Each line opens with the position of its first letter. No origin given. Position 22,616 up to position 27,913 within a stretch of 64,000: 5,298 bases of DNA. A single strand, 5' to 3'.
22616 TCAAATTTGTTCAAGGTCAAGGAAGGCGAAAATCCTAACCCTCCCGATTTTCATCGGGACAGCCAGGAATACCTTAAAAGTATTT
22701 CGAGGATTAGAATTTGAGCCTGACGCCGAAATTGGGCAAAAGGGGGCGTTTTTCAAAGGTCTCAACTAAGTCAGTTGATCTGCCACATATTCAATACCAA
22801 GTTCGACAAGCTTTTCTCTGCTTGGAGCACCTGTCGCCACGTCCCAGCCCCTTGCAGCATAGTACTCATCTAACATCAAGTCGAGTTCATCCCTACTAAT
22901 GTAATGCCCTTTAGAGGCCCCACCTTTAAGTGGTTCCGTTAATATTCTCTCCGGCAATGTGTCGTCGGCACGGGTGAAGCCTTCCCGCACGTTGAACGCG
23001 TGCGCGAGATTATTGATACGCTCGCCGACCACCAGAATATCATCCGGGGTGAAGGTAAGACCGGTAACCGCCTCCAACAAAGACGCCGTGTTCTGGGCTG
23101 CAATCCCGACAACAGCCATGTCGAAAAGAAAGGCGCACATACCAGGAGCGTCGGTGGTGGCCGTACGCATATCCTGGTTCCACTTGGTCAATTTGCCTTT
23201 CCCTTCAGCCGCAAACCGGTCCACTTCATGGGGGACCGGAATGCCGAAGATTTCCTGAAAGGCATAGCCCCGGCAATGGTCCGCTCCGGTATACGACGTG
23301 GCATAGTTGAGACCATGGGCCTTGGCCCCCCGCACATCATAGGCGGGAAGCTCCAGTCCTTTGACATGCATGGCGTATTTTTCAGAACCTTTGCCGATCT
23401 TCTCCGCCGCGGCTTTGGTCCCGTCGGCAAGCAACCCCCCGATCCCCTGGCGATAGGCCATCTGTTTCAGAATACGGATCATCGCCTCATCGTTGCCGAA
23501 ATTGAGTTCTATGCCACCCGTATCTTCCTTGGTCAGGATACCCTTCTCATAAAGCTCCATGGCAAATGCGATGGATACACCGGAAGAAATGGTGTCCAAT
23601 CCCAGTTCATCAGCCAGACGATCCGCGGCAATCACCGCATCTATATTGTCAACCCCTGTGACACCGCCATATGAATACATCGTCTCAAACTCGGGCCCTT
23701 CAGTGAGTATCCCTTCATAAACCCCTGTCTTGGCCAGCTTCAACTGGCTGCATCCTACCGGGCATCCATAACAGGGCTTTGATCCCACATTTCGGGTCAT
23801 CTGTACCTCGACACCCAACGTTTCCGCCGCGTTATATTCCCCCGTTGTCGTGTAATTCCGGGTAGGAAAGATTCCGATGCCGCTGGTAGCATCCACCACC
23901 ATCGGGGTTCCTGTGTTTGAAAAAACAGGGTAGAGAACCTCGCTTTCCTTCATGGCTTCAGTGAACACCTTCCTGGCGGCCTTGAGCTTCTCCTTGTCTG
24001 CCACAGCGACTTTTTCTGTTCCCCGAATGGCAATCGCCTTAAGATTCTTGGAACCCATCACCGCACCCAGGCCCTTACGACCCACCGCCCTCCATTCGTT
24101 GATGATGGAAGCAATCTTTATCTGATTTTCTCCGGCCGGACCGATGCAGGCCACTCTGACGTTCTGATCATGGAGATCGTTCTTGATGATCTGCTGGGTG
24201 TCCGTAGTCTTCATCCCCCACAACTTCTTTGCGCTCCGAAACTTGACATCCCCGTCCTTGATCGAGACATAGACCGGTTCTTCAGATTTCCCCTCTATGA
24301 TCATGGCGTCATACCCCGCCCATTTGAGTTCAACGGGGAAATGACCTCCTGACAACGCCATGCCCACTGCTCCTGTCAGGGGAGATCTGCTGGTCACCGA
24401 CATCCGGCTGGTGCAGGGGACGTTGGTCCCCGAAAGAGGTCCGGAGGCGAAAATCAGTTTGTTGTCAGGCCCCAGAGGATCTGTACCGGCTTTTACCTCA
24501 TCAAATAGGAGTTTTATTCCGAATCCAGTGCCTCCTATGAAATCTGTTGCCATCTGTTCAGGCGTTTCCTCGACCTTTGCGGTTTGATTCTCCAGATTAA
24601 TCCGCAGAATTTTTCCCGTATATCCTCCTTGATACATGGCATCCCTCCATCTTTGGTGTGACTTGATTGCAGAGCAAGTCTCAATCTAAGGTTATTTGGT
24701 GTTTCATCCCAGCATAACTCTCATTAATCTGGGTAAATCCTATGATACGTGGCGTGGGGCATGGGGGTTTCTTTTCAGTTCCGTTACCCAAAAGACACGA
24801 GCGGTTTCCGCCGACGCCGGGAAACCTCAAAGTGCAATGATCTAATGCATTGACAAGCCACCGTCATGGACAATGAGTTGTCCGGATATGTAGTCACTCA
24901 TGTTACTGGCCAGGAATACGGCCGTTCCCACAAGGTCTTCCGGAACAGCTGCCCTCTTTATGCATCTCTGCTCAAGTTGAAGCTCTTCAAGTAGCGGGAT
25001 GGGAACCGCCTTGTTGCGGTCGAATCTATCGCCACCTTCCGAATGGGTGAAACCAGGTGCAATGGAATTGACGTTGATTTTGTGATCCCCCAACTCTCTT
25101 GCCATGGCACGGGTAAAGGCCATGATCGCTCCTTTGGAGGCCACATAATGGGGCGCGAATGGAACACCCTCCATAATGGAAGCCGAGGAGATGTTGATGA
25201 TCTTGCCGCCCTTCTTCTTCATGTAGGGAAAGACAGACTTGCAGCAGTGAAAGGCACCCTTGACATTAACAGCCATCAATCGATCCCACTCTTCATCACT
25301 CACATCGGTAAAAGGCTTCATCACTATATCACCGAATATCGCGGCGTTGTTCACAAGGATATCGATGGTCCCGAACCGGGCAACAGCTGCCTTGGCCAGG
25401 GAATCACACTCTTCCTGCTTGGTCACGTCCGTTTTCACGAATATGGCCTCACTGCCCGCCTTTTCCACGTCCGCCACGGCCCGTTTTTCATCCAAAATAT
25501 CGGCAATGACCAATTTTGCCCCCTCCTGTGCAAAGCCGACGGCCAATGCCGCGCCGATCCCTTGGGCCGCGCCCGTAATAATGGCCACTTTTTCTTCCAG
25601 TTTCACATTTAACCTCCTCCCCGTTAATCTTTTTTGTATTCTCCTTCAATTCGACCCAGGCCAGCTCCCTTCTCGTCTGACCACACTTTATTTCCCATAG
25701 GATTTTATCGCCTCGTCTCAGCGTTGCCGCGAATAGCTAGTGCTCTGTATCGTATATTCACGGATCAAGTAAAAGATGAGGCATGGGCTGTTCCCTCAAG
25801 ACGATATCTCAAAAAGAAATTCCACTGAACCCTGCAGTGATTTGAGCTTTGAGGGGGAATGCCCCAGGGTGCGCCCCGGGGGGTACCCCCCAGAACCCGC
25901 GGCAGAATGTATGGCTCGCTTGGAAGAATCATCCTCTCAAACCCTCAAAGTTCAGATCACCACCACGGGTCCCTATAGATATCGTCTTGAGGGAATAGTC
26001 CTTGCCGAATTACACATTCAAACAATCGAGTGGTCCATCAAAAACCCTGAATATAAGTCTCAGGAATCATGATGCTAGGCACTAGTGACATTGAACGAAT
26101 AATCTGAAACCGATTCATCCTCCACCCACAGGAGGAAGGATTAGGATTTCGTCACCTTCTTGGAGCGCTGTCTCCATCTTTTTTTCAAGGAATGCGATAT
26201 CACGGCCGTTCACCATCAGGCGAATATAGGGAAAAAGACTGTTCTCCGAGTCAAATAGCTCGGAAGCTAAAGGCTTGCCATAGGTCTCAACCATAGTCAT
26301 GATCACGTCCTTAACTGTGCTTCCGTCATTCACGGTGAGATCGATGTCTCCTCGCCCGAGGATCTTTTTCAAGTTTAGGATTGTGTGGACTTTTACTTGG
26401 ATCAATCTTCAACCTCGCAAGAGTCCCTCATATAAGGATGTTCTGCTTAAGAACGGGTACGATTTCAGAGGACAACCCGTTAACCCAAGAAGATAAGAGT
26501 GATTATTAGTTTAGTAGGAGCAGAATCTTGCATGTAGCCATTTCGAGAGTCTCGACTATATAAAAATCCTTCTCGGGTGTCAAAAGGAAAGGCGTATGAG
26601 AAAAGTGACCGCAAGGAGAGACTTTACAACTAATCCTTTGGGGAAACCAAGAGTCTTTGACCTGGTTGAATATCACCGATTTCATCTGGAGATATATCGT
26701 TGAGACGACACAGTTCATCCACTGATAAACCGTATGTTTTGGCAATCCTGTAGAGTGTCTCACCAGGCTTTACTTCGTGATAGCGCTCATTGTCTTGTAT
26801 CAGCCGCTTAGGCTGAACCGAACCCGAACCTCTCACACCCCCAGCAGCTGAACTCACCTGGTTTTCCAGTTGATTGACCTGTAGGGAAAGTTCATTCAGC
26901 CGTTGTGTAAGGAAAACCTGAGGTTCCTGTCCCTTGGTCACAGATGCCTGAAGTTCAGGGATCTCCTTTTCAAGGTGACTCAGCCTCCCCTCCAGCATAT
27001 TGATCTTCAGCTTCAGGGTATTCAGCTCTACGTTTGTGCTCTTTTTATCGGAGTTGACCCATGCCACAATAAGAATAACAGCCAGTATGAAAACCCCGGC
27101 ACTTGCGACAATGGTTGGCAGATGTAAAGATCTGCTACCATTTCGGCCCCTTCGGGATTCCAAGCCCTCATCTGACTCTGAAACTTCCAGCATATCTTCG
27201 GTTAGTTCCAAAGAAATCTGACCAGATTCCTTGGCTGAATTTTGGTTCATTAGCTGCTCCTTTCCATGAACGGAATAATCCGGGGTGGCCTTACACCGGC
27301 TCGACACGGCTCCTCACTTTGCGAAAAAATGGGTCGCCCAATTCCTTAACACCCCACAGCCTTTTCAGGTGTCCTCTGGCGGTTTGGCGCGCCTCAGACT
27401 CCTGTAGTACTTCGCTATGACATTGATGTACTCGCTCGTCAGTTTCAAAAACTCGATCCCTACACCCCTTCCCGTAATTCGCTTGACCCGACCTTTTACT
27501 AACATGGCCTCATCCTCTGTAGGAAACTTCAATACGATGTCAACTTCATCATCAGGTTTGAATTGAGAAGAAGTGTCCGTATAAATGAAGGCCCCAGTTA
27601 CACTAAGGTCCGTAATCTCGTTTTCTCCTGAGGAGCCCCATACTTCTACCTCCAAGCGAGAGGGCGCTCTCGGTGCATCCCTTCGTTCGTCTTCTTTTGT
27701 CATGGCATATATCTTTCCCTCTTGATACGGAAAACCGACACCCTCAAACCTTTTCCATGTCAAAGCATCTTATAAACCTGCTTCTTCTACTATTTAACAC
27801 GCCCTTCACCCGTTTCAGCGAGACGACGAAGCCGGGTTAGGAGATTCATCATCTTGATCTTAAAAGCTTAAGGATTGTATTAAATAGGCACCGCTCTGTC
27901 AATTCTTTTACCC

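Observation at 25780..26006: A ~225-nt rod-like 'D' core in three same-strand copies with compensatory and G-U substitutions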

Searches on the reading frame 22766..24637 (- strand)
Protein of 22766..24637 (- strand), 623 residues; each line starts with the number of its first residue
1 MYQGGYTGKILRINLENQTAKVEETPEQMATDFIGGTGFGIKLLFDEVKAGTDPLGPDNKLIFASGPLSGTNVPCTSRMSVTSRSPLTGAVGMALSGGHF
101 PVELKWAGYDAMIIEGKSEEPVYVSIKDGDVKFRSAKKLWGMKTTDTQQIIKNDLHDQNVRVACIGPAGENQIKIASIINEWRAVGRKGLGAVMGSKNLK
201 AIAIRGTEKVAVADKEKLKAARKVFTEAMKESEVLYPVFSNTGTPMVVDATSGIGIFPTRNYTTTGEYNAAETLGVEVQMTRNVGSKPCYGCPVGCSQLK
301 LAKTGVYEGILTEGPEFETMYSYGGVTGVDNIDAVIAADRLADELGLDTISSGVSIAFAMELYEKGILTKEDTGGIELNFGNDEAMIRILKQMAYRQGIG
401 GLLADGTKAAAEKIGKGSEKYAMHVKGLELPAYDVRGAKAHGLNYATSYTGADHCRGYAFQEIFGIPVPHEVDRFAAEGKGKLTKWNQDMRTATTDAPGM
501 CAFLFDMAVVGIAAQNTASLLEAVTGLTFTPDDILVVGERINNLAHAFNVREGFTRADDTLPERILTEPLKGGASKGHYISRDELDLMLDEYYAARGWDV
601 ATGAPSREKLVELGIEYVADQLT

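Call 30: search_protein_families(library=pfam, proteins=[window:22766-24637:-])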
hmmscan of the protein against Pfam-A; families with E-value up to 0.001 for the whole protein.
window:22766-24637:- (623 aa): 2 families
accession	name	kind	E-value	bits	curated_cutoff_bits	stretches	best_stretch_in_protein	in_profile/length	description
PF01314.23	AFOR_C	-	2.9e-130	435.3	27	1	224-615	5-385/385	Aldehyde ferredoxin oxidoreductase, domains 2 & 3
PF02730.20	AFOR_N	-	1.3e-81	273.5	29.8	1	8-207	1-199/199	Aldehyde ferredoxin oxidoreductase, N-terminal domain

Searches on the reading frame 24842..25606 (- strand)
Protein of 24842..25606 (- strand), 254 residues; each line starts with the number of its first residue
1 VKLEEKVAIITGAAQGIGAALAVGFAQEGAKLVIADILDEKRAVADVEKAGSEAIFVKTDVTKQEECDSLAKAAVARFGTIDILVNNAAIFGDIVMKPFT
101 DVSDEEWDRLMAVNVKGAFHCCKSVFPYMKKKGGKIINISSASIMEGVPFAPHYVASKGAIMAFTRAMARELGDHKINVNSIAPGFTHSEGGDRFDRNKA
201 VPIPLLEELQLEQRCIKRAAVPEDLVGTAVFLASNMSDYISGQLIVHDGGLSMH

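Call 30: search_protein_families(library=pfam, proteins=[window:24842-25606:-])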
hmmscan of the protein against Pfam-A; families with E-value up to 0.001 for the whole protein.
window:24842-25606:- (254 aa): 3 families
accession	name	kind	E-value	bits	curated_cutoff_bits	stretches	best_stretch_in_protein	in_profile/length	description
PF13561.12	adh_short_C2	-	1e-64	218.8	27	1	12-252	1-236/236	Enoyl-(Acyl carrier protein) reductase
PF00106.31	adh_short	-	1.1e-59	201.7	26.6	1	6-191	1-186/195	short chain dehydrogenase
PF08659.16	KR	-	1.7e-11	44.8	22.6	1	9-170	4-165/180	KR domain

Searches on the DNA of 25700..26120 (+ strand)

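Call 43: search_rna_families(source=window, start=25700, end=26120, threshold=evalue, max_evalue=10)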
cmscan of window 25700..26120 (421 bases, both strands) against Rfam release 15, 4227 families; matches with E-value up to 10: 2.
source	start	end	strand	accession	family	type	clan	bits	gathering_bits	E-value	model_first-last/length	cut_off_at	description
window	25851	25893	-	RF00988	mir-657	Gene; miRNA;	-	15.2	69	4.7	1-86/86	no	mir-657 microRNA precursor family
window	26054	26089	+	RF03092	Ocean-VII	Gene; sRNA;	-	10.3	53.5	3.2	1-41/41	no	Ocean-VII RNA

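Call 63: search_dna_similar(query=window:25737-26090:+, collection=plasmids, mode=distant, max_rows=10)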
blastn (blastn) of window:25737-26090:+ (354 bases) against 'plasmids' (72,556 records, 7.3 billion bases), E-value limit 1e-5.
No match.

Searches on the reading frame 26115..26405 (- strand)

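Call 30: search_protein_families(library=pfam, proteins=[window:26115-26405:-])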
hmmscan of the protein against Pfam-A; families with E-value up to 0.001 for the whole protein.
window:26115-26405:- (96 aa): 2 families
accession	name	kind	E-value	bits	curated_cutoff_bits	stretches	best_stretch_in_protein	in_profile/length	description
PF02597.26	ThiS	-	3.3e-11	44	22.5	1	17-96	12-76/76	ThiS family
PF09138.17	Urm1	-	0.00018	22.2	21.8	1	21-96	22-96/96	Urm1 (Ubiquitin related modifier)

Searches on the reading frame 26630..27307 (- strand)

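Call 30: search_protein_families(library=pfam, proteins=[window:26630-27307:-])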
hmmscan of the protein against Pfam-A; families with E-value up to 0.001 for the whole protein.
window:26630-27307:- (225 aa): 1 family
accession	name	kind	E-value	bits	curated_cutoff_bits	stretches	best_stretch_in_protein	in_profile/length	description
PF01476.26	LysM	-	2.6e-14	53.3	20.9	1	177-221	1-42/43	LysM domain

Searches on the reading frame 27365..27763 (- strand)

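Call 30: search_protein_families(library=pfam, proteins=[window:27365-27763:-])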
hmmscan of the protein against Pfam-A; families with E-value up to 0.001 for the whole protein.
window:27365-27763:- (132 aa): 1 family
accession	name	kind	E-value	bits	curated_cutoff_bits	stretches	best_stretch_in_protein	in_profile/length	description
PF07238.19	PilZ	-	1.6e-12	48.1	22.5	1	26-120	1-100/102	PilZ domain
